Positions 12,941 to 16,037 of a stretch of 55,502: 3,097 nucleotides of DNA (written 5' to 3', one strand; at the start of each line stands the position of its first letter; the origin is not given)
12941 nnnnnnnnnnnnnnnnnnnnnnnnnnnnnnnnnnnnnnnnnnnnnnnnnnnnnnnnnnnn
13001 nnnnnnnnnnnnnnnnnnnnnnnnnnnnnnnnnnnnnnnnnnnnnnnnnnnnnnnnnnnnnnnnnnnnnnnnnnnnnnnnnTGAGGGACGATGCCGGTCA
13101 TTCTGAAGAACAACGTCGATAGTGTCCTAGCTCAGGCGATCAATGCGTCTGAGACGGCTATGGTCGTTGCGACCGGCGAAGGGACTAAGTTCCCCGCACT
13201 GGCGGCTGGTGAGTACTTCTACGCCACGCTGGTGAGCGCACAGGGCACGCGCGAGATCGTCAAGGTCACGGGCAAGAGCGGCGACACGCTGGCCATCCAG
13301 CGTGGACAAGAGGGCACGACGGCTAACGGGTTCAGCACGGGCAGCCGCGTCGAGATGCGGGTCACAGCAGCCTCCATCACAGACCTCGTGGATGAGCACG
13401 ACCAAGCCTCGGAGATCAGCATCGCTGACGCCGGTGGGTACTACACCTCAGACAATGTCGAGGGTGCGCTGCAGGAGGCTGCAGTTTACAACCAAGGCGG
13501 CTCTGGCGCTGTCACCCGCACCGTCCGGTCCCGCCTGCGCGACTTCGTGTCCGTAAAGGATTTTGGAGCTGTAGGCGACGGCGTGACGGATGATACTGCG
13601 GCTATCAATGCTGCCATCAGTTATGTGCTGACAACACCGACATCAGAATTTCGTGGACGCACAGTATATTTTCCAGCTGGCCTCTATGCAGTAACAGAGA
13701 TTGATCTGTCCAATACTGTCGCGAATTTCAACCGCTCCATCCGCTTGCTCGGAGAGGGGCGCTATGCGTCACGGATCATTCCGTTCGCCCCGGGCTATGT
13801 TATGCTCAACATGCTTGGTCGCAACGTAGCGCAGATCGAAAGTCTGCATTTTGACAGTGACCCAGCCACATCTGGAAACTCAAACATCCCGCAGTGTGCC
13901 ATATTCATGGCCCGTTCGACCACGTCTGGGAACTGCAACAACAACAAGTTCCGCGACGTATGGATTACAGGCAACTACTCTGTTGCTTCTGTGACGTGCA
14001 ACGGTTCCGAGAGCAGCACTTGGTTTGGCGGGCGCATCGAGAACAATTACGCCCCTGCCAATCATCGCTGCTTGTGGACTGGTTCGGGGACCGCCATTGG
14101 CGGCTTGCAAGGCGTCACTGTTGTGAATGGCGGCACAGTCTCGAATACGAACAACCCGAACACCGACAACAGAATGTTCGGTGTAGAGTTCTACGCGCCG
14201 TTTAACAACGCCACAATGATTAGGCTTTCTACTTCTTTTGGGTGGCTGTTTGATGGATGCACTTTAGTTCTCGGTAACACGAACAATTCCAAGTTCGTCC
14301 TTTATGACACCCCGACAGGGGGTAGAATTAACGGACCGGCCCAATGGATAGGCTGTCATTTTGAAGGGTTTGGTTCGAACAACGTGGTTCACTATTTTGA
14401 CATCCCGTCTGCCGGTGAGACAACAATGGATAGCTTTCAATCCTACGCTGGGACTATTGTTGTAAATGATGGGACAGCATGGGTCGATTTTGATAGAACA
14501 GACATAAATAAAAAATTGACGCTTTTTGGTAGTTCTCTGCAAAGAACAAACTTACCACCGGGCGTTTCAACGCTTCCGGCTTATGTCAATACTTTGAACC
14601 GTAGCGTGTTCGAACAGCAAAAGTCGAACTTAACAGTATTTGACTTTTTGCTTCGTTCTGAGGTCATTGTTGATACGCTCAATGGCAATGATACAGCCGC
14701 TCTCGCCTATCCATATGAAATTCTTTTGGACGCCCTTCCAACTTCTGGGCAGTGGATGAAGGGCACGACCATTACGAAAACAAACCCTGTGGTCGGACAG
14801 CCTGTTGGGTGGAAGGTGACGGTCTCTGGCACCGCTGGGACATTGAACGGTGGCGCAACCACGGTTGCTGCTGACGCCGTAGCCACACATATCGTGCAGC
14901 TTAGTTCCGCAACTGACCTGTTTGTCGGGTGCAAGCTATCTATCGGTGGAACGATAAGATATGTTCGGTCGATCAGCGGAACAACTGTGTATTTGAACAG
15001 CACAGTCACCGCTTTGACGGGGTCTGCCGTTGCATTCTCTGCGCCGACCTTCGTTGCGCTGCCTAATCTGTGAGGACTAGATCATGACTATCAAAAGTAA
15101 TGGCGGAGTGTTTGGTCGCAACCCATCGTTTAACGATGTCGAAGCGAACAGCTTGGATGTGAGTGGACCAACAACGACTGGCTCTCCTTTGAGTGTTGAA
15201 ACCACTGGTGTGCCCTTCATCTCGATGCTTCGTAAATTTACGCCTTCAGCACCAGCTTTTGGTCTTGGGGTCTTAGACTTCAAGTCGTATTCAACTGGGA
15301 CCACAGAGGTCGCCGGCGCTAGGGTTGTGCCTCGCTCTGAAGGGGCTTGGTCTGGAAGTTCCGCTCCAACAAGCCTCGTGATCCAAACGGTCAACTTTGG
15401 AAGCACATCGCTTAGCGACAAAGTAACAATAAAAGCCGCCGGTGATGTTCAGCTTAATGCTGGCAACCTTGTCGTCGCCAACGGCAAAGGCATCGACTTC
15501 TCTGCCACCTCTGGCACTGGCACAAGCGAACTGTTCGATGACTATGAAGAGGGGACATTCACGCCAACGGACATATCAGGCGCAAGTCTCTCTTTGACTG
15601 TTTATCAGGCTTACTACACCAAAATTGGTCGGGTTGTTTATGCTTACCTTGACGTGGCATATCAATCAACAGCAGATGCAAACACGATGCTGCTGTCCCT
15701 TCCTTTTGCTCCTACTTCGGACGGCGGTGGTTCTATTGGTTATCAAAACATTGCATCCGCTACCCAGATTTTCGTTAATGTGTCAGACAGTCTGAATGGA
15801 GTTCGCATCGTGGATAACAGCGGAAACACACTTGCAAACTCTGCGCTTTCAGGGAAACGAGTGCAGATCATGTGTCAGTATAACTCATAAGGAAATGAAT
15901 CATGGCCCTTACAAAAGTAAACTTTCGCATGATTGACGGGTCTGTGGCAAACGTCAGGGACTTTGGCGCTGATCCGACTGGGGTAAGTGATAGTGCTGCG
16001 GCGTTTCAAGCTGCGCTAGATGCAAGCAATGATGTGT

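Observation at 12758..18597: One anchor domain used three times: a modular multi-receptor-binding-protein system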

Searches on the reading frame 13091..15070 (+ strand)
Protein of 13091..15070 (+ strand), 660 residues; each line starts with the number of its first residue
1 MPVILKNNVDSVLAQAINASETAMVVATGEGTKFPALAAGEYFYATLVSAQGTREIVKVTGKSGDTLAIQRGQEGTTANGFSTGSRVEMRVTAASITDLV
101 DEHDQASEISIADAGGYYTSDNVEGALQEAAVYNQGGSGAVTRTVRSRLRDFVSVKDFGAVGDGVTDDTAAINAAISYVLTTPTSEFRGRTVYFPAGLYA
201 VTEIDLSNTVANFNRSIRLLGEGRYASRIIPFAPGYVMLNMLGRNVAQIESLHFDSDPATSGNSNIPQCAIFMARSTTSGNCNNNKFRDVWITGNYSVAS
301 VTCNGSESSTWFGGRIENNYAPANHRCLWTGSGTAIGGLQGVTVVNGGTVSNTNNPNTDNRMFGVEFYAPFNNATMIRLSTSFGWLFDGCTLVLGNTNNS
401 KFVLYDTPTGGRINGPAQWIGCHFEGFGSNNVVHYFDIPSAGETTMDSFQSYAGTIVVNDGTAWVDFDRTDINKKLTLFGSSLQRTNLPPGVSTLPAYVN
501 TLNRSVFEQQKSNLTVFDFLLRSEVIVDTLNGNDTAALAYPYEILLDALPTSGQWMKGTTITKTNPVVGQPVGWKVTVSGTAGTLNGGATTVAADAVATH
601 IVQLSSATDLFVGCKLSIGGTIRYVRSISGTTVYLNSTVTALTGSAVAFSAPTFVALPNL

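Call 8: search_protein_families(library=pfam, proteins=[window:13091-15070:+], max_evalue=0.01)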
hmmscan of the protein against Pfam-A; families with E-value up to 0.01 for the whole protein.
window:13091-15070:+ (660 aa): 2 families
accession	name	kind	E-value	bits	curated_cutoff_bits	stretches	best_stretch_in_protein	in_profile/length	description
PF12708.12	Pect-lyase_RHGA_epim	-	2.3e-14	54.1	27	1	152-242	1-80/213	Rhamnogalacturonase A/epimerase, pectate lyase-like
PF12218.14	End_N_terminal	-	0.0026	17.9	26.3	0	160-180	1-21/67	N terminal extension of bacteriophage endosialidase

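Call 11: search_protein_families(library=phrogs, proteins=[window:13091-15070:+], max_evalue=0.001)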
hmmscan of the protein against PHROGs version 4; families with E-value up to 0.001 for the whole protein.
window:13091-15070:+ (660 aa): 25 families
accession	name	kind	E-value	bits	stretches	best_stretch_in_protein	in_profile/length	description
phrog_8469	-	tail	1.1e-34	121.2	1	1-134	1-134/303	tail fiber protein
phrog_6427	-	unknown function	3.8e-26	92.7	1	1-111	2-116/675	-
phrog_30299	-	tail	3.9e-22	79.7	1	3-161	3-167/425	tail fiber protein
phrog_25788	-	tail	2.6e-16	60.4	1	4-100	268-364/603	tail fiber protein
phrog_15455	-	tail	1e-12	48.4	1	138-292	132-288/652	tail fiber protein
phrog_19311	-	unknown function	3.5e-12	46.2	1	6-97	6-96/1023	-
phrog_18522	-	tail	5.5e-12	45.8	1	134-201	154-215/612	tail protein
phrog_13893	-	tail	1e-11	44.9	1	117-179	162-224/648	tail protein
phrog_14558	-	tail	1.5e-11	44.3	1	108-182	61-134/740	tail spike protein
phrog_1171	-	tail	2.7e-10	40.3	1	118-205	173-264/954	tail spike protein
phrog_21471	-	unknown function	4e-10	40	2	143-259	74-159/626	-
phrog_28781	-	tail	8.9e-09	35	1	86-184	106-202/644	tail spike protein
phrog_20911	-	tail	9e-09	35.5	1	141-193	153-205/654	tail spike protein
phrog_7458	-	tail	3.9e-08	33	1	150-210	120-177/732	tail spike protein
phrog_20231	-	tail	4.5e-08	33.1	1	137-182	158-203/691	tail protein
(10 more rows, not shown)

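Call 15: search_solved_structures(query=window:13091-15070:+, max_evalue=0.01, show_alignments=2)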
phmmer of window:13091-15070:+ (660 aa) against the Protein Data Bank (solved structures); distinct sequences matched with E-value up to 0.01: 12.
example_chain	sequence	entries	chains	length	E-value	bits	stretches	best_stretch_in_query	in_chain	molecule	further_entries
8jov_1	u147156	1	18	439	1.1e-17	67.1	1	5-111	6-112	Putative tail fiber protein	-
5m5z_A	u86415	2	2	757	7e-13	51.3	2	150-203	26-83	Beta-1,3-glucanase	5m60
7chu_A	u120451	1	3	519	1.7e-10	43.4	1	152-228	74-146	Putative pectin lyase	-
4mr0_A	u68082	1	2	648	7.5e-06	28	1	143-206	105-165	Plasmin and fibronectin-binding protein A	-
3zpp_A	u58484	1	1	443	9.7e-06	27.7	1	151-213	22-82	CELL WALL SURFACE ANCHOR FAMILY PROTEIN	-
3eqn_A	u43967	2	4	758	1e-05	27.6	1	152-202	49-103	Glucan 1,3-beta-glucosidase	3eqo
2pyg_A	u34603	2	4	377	2.2e-05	26.5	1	154-203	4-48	Poly(beta-D-mannuronate) C5 epimerase 4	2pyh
4urr_A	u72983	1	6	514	4.1e-05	25.6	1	115-208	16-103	BIFUNCTIONAL TAIL PROTEIN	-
2vbe_A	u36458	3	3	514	4.1e-05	25.6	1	115-208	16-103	TAILSPIKE-PROTEIN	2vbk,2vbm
7sg7_A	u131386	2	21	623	5.4e-05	25.2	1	115-208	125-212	Gene 14 protein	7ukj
5lw3_A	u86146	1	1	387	0.00014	23.8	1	154-223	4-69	Poly(beta-D-mannuronate) C5 epimerase 6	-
8ja4_A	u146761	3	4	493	0.005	18.7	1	154-210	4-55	mannuronan 5-epimerase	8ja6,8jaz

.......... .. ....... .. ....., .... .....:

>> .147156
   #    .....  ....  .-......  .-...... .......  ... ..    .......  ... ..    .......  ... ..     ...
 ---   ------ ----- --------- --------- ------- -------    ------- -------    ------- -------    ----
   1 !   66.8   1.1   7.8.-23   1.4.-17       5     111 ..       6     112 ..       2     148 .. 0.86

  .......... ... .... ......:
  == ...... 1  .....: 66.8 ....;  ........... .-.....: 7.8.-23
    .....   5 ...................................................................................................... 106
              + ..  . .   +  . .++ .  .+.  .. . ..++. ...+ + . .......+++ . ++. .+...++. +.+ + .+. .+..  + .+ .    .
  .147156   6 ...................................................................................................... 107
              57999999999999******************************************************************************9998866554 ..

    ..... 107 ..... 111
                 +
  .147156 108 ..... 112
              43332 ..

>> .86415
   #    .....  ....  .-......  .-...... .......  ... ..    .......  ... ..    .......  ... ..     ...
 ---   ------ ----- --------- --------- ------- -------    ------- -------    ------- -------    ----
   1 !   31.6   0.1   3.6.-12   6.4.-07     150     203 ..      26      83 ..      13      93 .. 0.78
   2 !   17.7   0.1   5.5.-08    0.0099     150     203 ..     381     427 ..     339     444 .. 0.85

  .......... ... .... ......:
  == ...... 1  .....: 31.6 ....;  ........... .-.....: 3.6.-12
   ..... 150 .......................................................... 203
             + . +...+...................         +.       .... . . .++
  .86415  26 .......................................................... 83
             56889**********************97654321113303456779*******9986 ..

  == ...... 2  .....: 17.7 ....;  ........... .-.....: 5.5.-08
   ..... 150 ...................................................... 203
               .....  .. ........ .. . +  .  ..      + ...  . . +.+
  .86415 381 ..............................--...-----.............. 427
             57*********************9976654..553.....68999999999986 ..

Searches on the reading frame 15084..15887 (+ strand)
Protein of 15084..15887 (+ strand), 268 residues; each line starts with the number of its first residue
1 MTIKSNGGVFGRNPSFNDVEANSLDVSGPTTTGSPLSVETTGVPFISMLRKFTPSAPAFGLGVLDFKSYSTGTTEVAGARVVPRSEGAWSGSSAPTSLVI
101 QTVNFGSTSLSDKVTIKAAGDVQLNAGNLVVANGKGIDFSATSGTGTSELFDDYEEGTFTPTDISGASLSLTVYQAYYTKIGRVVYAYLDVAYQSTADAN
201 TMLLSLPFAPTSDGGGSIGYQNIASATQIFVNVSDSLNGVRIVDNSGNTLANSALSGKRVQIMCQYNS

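Call 8: search_protein_families(library=pfam, proteins=[window:15084-15887:+], max_evalue=0.01)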
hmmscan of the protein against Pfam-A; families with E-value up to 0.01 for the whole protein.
window:15084-15887:+ (268 aa): 0 families

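Call 11: search_protein_families(library=phrogs, proteins=[window:15084-15887:+], max_evalue=0.001)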
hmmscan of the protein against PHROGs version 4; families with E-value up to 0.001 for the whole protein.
window:15084-15887:+ (268 aa): 1 family
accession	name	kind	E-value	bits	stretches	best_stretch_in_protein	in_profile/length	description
phrog_23731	-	unknown function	1.4e-07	31.3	1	124-209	548-637/701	-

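Call 38: search_solved_structures(query=window:15084-15887:+, max_evalue=1)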
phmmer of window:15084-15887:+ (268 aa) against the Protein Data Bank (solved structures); distinct sequences matched with E-value up to 1: 0.

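Call 59: search_dna_similar(query=window:15084-15887:+, collection=phages, mode=protein, max_rows=20, max_evalue=0.01)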
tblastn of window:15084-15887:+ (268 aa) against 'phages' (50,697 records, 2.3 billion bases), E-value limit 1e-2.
Records with a match: 36; places in all: 45; records where one place covers at least 80% of the query: 0.
Best place of each record, by identity: <60% 36.
By first word of the organism name: Synechococcus 25; Pelagibacter 3; Cyanophage 2; Prochlorococcus 2; Caudoviricetes 1; Phage 1; Roseobacter 1; Methylophilales 1.
By host as written in the record: Synechococcus sp. 8; Synechococcus sp. MW02 4; Synechococcus sp. WH7803 4; - 3; Synechococcus sp. WH 7803 3; Synechococcus sp. CB0101 3; Candidatus Pelagibacter sp H2P3alpha 3; Synechococcus sp. KCZYC6 2; and 5 more.
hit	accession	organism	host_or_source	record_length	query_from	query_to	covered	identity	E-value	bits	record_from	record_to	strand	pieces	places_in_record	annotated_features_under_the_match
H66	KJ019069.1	Synechococcus phage ACG-2014j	-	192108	81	208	48%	37.8%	6e-7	56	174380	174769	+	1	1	hypothetical protein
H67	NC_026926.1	Synechococcus phage ACG-2014j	-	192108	81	208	48%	37.8%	6e-7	56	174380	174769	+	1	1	hypothetical protein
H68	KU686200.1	Synechococcus phage S-CAM4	Synechococcus sp.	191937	81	208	48%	37.8%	1e-6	56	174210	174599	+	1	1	hypothetical protein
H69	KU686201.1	Synechococcus phage S-CAM4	Synechococcus sp.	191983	81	208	48%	37.8%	1e-6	56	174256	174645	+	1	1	hypothetical protein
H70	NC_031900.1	Synechococcus phage S-CAM4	Synechococcus sp.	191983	81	208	48%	37.8%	1e-6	56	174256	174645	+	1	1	hypothetical protein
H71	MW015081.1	Synechococcus phage S-SRM01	Synechococcus sp. KCZYC6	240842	128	251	46%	38.2%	1e-10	67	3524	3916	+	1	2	putative endosialidase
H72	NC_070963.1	Synechococcus phage S-SRM01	Synechococcus sp. KCZYC6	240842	128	251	46%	38.2%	1e-10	67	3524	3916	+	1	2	putative endosialidase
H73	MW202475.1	Caudoviricetes sp.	Manatee Spring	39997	132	266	50%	33.6%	3e-9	63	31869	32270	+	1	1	hypothetical protein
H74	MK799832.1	Synechococcus phage S-B05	Synechococcus sp. MW02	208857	122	220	37%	45.6%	2e-10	67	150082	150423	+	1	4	endosialidase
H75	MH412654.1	Synechococcus phage S-T4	Synechococcus sp. WH 7803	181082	103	214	42%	39.5%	1e-11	71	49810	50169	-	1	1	hypothetical protein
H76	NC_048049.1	Synechococcus phage S-T4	Synechococcus sp. WH 7803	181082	103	214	42%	39.5%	1e-11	71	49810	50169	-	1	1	hypothetical protein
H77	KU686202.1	Synechococcus phage S-CAM4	Synechococcus sp.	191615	114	221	40%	40.6%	1e-10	67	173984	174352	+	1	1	hypothetical protein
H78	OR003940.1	Phage DSL-LC05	Gammaproteobacteria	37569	118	208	34%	47.4%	1e-14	79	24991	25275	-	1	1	hypothetical protein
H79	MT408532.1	Synechococcus phage SynMITS9220M01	Synechococcus sp. MIT S9220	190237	126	214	33%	46.5%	1e-9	64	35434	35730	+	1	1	hypothetical protein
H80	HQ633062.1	Synechococcus phage S-CBP3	Synechococcus sp. CB0101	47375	61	208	55%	27.6%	4e-6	54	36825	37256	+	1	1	hypothetical protein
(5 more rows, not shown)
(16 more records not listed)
